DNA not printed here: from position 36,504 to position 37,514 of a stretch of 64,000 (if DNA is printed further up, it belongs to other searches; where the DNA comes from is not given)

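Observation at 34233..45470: Eleven-gene, translationally coupled haem-biosynthesis supercluster carrying coproporphyrin-dependent-pathway markers in a diderm background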

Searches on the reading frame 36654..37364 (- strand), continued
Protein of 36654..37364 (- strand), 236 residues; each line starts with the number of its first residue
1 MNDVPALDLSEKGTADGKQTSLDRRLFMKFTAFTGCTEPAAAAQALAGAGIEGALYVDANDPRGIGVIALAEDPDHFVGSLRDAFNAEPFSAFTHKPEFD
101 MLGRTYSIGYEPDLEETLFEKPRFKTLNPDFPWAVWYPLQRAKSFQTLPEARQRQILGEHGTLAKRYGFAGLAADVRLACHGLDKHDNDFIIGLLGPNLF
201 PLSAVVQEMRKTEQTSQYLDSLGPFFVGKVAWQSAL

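Call 35: find_related_loci(query=A2, collection=genome_contigs, flank=10000)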
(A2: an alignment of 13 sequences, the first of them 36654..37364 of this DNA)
Query A2 (236 aa) in genome_contigs; peptide patterns used: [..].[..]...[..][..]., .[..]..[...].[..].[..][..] (x = any residue, [..] = any of these).
600 stretches matched a pattern (row limit reached: there are more); 593 encode a relative of the query (tblastn E <= 1e-3); the best 80 are kept; 80 distinct loci.
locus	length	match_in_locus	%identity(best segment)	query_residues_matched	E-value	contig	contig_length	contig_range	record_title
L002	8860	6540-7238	76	2-234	4e-121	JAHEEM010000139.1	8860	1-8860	MAG: Rhodospirillaceae bacterium isolate Ww272 NODE_21131_length_8860_cov_3.029294, whole genome shotgun sequence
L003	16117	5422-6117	74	5-236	5e-121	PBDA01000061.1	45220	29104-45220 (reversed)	MAG: Rhodospirillaceae bacterium isolate SP362 MHASMcontig_3272743, whole genome shotgun sequence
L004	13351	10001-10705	74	2-236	1e-119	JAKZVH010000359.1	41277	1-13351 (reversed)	MAG: Gammaproteobacteria bacterium isolate Langseth_MAG_00106 Langseth_MAG_00106_000000000359, whole genome shotgun sequ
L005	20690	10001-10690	76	7-236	8e-117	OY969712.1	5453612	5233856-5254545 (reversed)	MAG: uncultured Gammaproteobacteria bacterium isolate MFD02416.bin.1.163 genome assembly, chromosome: 1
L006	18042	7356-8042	82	6-234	3e-125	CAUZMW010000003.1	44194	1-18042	MAG: Gammaproteobacteria bacterium isolate CB6_Bottom.41 genome assembly, contig: Ga0310122_10000153, whole genome shotg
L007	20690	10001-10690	73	6-235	5e-115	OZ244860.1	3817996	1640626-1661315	MAG: Candidatus Rariloculaceae bacterium isolate 679df853-ac47-4b83-8e01-f524b298fd7f genome assembly, chromosome: 1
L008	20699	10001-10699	73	3-235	2e-114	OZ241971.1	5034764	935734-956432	MAG: Candidatus Rariloculaceae bacterium isolate 10a0c7d6-6ede-4db6-943a-c409cb9c6a76 genome assembly, chromosome: 1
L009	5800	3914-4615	74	1-234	4e-113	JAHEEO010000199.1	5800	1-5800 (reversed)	MAG: Rhodospirillales bacterium isolate Ww274 NODE_45733_length_5800_cov_2.389857, whole genome shotgun sequence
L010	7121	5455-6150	73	3-234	1e-111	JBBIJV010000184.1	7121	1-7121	MAG: Rhodospirillaceae bacterium isolate FAS170219_bin_170 NODE_5546_length_7121_cov_2.45196, whole genome shotgun seque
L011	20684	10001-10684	71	7-234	3e-108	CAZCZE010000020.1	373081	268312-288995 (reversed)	MAG TPA_asm: uncultured Gammaproteobacteria bacterium isolate binchicken_co31_201 genome assembly, contig: k141_4765690,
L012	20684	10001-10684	69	7-234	7e-108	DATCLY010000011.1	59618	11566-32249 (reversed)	MAG TPA_asm: Gammaproteobacteria bacterium isolate SMAG_U7134 k141_563029, whole genome shotgun sequence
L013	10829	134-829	75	3-233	1e-107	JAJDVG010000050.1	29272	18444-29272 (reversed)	MAG: Gammaproteobacteria bacterium isolate jk18x22bins.30 k141_239963, whole genome shotgun sequence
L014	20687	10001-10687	67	7-235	4e-105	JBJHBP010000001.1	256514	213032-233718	MAG: Gammaproteobacteria bacterium isolate SF2967_J5348.rosella_refined.163_sub NODE_31_length_256514_cov_3.400453, whol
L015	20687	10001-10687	66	6-234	5e-103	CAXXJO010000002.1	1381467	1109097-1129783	MAG: Pseudomonadales bacterium isolate c5c9f45e-28c9-4f0a-806d-e61ce6d83dd2 genome assembly, contig: contig_2, whole gen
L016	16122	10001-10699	66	1-234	3e-102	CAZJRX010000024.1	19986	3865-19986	MAG TPA_asm: uncultured Pseudomonadales bacterium isolate SRP109090_co1_45 genome assembly, contig: NODE_3822_length_199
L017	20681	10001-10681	63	7-233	9e-97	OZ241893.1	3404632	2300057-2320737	MAG: Alphaproteobacteria bacterium isolate 372c8a3c-6624-47a1-ade8-b907dd38f8d0 genome assembly, chromosome: 1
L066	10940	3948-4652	55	1-234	1e-85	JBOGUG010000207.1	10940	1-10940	MAG: Candidatus Promineifilaceae bacterium isolate M3-S_concoct.bin.207 k127_1477124, whole genome shotgun sequence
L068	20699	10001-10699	56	3-234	2e-85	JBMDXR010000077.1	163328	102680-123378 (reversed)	MAG: Gaiellaceae bacterium isolate FBaSoil1_13 FBaSoil1_contig77, whole genome shotgun sequence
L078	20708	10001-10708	54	2-236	5e-85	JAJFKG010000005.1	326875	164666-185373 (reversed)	MAG: Gammaproteobacteria bacterium isolate OFTM122 OFTM122_4, whole genome shotgun sequence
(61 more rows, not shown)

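Call 40: search_protein_families(library=ncbifam, proteins=[L068:12722-14113:+, L066:6713-8146:+, L068:10001-10699:+, L066:5772-6746:+, L017:11907-13172:+], max_evalue=0.00001)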
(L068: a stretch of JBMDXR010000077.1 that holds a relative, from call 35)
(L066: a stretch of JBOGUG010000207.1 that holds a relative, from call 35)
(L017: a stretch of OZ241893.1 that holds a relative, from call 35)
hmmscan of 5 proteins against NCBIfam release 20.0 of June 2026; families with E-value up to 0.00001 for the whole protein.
L068:12722-14113:+ (463 aa): 8 families
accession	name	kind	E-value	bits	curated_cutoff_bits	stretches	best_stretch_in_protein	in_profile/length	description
NF008845.0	PRK11883.1-5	equivalog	8.2e-113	377.2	560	1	2-458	6-465/468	protoporphyrinogen oxidase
TIGR00562.1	proto_IX_ox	equivalog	2.2e-80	270.5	97.85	1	3-455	5-465/470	protoporphyrinogen oxidase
NF008841.0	PRK11883.1-1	equivalog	2.6e-80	270.6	517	1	1-459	4-452/453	protoporphyrinogen oxidase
NF009081.0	PRK12416.1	equivalog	5.4e-67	226.7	702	1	3-459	4-462/466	protoporphyrinogen oxidase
NF008843.0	PRK11883.1-3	equivalog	3e-24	85.9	406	1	2-451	3-419/424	protoporphyrinogen oxidase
TIGR03467.1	HpnE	equivalog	1.9e-14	53.9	283.05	1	4-308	2-289/430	hydroxysqualene dehydroxylase HpnE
NF005560.0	PRK07233.1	equivalog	6.1e-13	48.4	252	1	1-182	1-168/435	hypothetical protein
NF005547.0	PRK07208.1-3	equivalog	4.4e-07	29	380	1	3-421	7-405/465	hypothetical protein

L066:6713-8146:+ (477 aa): 12 families
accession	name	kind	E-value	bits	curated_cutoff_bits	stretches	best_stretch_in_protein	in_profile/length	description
NF008845.0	PRK11883.1-5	equivalog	1.1e-124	416.3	560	1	11-475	4-465/468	protoporphyrinogen oxidase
TIGR00562.1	proto_IX_ox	equivalog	2.7e-88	296.6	97.85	1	11-476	2-469/470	protoporphyrinogen oxidase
NF008841.0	PRK11883.1-1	equivalog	7.9e-76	255.8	517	1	12-472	4-448/453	protoporphyrinogen oxidase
NF009081.0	PRK12416.1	equivalog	2.6e-75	254.2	702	1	11-473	1-459/466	protoporphyrinogen oxidase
NF008843.0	PRK11883.1-3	equivalog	4.7e-25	88.6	406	2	145-467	120-418/424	protoporphyrinogen oxidase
NF005560.0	PRK07233.1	equivalog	1.1e-18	67.3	252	1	13-191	2-170/435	hypothetical protein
TIGR03467.1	HpnE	equivalog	7.6e-15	55.1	283.05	1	14-194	1-183/430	hydroxysqualene dehydroxylase HpnE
NF005547.0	PRK07208.1-3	equivalog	5.8e-13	48.4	380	1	12-327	5-296/465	hypothetical protein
TIGR02734.1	crtI_fam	subfamily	1.6e-10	40.3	238.1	1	14-65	1-50/504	phytoene desaturase family protein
NF045637.1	carotdesatCrtDProt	equivalog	1.6e-09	36.8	580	0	14-65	1-50/485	1-hydroxycarotenoid 3,4-desaturase CrtD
NF005548.0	PRK07208.1-4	equivalog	2.7e-07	29.6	389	1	11-111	3-100/488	hypothetical protein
NF005545.0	PRK07208.1-1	equivalog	3.2e-07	29.1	451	1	13-111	9-104/504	hypothetical protein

L068:10001-10699:+ (233 aa): 0 families

L066:5772-6746:+ (324 aa): 3 families
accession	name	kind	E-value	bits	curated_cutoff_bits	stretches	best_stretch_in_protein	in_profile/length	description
NF009095.0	PRK12435.1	subfamily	3.5e-77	259.6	455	1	12-312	5-307/311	ferrochelatase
TIGR00109.1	hemH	equivalog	4.6e-70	236.6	124.6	1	11-310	5-319/322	ferrochelatase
NF000689.1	PRK00035.2-1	equivalog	1.4e-65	221.3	408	1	14-311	5-310/311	ferrochelatase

L017:11907-13172:+ (422 aa): 2 families
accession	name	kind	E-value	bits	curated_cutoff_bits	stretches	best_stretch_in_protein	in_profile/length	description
NF005560.0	PRK07233.1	equivalog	1.1e-08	34.3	252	1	146-279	157-290/435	hypothetical protein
TIGR03467.1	HpnE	equivalog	2.6e-07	30.3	283.05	0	202-421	224-429/430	hydroxysqualene dehydroxylase HpnE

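Call 41: search_solved_structures(query=A2, max_evalue=10, show_alignments=5)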
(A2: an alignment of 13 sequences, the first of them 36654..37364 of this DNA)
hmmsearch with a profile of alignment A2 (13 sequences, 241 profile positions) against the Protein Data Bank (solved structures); distinct sequences matched with E-value up to 10: 20.
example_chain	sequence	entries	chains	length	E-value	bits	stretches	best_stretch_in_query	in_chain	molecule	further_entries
1vdh_A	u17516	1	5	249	1.5e-09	40.6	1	124-236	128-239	muconolactone isomerase-like protein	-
7q4f_A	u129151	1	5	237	2.3e-08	36.7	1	136-237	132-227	Coproheme decarboxylase from Corynebacterium dipththeriae W183Y mutant in complex with cop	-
1t0t_V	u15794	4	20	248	2.7e-08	36.5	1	133-235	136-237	APC35880 | Putative heme-dependent peroxidase GT50_08830 | HemQ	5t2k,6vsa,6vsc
6xub_A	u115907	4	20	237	4.6e-08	35.7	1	136-237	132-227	Chlorite dismutase | Coproheme decarboxylase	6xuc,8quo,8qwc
5loq_A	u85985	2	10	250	9.5e-08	34.7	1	136-235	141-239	Putative heme-dependent peroxidase lmo2113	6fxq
6fxj_A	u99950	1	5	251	9.6e-08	34.7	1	136-235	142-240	Putative heme-dependent peroxidase lmo2113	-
4wws_A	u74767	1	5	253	9.8e-08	34.6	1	136-235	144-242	Putative heme-dependent peroxidase lmo2113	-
9t54_A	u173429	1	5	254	1e-07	34.6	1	136-235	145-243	Coproheme decarboxylase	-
3dtz_A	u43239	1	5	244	3.3e-07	32.9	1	114-235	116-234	Putative Chlorite dismutase TA0507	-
7q4g_A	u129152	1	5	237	2.6e-06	30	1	136-237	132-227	Coproheme decarboxylase from Corynebacterium diphtheriae Y135A mutant in complex with copr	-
9miq_A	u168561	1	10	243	6.3e-06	28.7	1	135-234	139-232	Coproheme decarboxylase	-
9mhq_A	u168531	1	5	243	1.3e-05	27.7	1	135-234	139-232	Coproheme decarboxylase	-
9mhr_A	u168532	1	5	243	2e-05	27.1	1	135-234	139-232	Coproheme decarboxylase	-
4m09_A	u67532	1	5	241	0.025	16.9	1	134-211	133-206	Chlorite dismutase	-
4m06_A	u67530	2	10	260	0.035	16.5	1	134-210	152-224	Chlorite dismutase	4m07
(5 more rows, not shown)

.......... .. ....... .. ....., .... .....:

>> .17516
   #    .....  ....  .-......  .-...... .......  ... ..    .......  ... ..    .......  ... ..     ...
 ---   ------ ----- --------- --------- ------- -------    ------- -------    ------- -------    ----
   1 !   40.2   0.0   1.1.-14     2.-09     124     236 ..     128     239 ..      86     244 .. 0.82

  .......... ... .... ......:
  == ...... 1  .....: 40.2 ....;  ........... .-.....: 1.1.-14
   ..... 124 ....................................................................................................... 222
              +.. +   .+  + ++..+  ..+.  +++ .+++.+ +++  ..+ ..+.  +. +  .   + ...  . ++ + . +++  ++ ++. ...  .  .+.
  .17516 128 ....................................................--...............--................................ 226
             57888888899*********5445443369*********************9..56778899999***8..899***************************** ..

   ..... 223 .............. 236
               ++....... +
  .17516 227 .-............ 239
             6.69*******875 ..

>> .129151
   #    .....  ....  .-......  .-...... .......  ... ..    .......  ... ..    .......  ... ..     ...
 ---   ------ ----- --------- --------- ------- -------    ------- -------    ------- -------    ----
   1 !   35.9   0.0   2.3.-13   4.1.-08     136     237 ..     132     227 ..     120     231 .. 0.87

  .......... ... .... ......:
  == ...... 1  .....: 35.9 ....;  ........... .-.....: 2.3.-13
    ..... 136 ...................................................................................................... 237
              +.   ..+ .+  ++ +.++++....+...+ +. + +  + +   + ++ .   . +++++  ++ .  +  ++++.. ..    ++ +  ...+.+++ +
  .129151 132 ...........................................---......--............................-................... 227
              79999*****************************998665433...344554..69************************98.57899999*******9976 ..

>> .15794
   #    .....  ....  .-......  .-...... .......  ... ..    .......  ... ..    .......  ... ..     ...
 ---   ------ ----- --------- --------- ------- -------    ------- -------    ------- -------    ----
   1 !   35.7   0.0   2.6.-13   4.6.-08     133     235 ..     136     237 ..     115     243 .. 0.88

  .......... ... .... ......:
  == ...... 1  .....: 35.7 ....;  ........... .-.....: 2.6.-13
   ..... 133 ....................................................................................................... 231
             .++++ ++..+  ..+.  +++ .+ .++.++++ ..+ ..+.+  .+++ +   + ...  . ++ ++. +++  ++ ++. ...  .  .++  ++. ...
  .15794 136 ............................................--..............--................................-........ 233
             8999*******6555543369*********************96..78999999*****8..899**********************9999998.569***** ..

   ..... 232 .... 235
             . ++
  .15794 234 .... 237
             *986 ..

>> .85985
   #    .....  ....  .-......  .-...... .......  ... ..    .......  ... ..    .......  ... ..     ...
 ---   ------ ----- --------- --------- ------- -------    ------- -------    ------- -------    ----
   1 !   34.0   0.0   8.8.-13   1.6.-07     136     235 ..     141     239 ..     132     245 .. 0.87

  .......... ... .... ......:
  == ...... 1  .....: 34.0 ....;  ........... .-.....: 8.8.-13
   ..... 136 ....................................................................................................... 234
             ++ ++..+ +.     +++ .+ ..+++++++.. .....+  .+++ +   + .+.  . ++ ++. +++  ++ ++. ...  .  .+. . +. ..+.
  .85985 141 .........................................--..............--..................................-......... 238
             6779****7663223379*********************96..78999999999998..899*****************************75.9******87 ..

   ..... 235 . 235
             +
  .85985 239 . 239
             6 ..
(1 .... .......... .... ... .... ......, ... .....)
